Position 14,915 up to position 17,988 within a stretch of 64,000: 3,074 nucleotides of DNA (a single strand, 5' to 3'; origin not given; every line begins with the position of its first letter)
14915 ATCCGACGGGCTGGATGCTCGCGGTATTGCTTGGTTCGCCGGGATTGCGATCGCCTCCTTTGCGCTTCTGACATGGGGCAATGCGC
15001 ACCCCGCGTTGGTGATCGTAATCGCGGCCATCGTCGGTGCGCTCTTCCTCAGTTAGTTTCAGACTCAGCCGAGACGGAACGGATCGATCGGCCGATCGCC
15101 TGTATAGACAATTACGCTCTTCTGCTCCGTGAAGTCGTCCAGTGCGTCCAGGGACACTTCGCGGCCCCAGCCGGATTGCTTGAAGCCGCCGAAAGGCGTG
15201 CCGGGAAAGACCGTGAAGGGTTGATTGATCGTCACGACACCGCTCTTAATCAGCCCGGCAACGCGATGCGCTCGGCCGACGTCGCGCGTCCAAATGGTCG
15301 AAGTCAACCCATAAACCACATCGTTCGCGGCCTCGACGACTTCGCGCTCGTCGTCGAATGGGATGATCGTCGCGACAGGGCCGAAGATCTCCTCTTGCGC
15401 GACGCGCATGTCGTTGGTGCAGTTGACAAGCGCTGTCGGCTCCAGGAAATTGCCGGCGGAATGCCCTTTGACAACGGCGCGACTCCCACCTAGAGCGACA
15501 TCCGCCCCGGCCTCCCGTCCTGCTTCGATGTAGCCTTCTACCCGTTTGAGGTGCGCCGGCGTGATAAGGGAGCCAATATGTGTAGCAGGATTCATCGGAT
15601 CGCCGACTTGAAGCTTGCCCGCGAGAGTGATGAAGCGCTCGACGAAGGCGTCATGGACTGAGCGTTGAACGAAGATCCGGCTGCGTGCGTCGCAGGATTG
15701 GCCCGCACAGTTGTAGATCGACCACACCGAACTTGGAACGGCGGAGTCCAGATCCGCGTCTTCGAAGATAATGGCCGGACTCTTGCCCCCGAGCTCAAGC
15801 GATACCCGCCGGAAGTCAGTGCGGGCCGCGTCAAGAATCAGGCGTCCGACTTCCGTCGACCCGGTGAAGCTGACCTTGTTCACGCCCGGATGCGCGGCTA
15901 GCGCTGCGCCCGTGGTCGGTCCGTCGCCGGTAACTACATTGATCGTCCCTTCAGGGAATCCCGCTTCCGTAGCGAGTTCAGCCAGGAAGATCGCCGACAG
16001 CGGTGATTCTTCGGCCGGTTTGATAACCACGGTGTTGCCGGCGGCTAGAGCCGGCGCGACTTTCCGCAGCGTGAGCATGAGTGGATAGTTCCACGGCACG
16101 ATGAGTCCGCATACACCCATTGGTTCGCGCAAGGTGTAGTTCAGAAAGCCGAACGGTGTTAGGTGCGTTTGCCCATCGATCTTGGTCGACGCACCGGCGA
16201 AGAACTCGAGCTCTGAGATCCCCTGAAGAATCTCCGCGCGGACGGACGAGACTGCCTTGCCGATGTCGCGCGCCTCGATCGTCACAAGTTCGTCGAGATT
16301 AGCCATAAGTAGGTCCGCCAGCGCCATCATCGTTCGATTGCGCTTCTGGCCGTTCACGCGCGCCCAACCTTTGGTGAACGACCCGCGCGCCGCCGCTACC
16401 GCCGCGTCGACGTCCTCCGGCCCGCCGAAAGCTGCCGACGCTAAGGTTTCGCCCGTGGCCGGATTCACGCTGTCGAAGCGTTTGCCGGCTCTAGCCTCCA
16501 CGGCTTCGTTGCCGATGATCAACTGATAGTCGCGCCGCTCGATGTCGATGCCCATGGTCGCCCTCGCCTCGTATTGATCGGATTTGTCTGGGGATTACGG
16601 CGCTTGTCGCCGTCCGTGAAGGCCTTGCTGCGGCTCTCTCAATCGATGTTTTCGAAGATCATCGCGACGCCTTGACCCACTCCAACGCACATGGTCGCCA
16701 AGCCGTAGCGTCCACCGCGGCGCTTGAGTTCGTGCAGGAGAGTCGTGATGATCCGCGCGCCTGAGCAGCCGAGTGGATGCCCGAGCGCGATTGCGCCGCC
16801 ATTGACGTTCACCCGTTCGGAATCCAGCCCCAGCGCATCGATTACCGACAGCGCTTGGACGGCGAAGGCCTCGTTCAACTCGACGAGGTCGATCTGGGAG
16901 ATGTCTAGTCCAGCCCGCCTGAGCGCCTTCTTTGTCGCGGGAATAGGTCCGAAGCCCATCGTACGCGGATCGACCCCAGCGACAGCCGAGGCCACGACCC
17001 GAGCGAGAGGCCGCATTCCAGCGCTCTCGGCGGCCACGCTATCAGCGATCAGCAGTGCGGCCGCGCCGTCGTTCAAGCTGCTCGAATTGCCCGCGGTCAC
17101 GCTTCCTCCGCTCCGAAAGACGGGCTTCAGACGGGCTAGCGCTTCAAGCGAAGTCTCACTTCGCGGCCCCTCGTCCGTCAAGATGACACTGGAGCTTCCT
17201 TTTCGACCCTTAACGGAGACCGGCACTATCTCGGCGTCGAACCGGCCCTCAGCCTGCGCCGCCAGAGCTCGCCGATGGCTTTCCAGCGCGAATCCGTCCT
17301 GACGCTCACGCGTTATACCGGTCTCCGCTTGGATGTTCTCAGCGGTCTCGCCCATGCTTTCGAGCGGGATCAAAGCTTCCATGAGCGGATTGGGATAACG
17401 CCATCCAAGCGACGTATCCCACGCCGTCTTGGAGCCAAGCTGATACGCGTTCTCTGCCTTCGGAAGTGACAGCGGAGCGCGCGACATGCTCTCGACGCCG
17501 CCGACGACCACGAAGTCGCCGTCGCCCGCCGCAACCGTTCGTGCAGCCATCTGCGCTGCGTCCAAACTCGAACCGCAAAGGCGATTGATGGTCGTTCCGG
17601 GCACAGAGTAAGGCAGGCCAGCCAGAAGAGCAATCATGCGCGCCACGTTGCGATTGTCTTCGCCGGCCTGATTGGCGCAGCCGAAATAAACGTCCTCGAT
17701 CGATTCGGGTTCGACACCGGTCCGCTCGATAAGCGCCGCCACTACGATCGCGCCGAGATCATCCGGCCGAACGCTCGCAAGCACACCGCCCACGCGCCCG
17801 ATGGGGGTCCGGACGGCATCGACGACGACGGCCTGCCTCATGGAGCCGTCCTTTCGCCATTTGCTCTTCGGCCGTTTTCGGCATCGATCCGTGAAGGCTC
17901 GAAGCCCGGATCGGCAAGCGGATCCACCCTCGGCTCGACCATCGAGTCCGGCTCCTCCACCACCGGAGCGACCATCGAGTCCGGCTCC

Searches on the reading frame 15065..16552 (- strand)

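Call 81: search_protein_families(library=pfam, proteins=[window:15065-16552:-], max_evalue=0.00001)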
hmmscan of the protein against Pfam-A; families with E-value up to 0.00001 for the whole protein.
window:15065-16552:- (495 aa): 1 family
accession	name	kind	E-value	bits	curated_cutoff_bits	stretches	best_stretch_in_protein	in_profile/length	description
PF00171.27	Aldedh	-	1.8e-168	561.3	23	1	21-480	5-461/461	Aldehyde dehydrogenase family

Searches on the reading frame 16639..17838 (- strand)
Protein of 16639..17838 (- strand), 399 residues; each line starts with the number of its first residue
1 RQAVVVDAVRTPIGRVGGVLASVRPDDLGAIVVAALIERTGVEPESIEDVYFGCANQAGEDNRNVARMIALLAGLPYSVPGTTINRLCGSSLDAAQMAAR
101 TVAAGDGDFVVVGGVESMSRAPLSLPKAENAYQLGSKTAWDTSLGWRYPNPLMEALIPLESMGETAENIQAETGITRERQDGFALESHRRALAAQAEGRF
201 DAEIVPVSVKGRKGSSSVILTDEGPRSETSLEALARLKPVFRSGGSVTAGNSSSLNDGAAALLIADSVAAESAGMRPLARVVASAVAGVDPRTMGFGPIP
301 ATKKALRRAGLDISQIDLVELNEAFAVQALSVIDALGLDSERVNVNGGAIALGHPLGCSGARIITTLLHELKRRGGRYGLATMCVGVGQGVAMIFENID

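Call 81: search_protein_families(library=pfam, proteins=[window:16639-17838:-], max_evalue=0.00001)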
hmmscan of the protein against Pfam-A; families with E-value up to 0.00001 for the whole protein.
window:16639-17838:- (399 aa): 2 families
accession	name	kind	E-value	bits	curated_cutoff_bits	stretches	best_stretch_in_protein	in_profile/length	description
PF00108.29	Thiolase_N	-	1e-81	274.6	26.4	1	4-265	2-257/260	Thiolase, N-terminal domain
PF02803.24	Thiolase_C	-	4.2e-52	175.4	27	1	276-396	2-122/123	Thiolase, C-terminal domain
